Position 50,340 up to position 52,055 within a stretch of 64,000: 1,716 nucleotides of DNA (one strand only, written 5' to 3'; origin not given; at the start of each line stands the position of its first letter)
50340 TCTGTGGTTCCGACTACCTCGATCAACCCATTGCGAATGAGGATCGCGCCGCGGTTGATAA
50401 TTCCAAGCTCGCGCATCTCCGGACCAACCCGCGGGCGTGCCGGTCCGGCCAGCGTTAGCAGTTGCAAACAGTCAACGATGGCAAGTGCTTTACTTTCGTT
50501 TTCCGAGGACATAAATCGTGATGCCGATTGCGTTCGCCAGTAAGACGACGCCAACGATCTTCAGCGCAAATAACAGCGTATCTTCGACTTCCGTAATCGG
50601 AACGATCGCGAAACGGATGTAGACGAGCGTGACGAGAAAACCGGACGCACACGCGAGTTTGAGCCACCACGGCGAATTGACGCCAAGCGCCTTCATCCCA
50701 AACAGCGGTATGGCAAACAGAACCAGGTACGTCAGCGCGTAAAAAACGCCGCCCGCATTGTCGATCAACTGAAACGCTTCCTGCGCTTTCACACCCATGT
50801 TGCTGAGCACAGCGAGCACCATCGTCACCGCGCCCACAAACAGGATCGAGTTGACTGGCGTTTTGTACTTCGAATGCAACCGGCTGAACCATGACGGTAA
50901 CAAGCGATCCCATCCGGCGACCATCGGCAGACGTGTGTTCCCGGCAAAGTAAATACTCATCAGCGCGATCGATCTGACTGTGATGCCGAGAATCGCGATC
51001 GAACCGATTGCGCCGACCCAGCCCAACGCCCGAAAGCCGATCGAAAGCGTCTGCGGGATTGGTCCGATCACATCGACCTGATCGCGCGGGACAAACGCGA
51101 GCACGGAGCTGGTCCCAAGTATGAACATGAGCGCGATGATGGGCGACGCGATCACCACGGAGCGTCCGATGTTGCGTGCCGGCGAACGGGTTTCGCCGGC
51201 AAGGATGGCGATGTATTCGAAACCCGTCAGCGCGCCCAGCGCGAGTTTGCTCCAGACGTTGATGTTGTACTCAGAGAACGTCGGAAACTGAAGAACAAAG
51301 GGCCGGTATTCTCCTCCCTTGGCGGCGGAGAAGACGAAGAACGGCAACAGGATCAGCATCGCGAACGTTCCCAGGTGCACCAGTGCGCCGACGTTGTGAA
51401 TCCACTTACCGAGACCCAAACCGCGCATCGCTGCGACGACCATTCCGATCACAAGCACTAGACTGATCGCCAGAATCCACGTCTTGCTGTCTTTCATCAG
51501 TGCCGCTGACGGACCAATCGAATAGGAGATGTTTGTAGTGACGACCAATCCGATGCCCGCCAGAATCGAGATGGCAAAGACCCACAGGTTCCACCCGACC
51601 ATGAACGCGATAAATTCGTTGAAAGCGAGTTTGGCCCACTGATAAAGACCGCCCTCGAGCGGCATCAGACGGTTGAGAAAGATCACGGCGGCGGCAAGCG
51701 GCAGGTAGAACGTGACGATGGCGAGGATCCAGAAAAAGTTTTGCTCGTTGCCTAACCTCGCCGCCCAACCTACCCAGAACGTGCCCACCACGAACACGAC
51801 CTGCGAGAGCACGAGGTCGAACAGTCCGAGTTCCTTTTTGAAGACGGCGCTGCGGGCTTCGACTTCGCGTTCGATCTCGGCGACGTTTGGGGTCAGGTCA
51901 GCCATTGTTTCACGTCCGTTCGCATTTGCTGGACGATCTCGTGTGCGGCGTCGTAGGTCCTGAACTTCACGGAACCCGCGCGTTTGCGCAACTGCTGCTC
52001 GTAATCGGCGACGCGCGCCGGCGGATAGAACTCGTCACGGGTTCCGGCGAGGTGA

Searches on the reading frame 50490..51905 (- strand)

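Call 11: search_protein_families(library=pfam, proteins=[window:50490-51905:-])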
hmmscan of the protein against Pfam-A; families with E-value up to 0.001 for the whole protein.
window:50490-51905:- (471 aa): 2 families
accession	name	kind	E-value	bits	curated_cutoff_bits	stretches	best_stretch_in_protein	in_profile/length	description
PF13520.12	AA_permease_2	-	3.2e-31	109.1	27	1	32-438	10-409/427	Amino acid permease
PF00324.27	AA_permease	-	8.7e-16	58.1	24.6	1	60-435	35-413/470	Amino acid permease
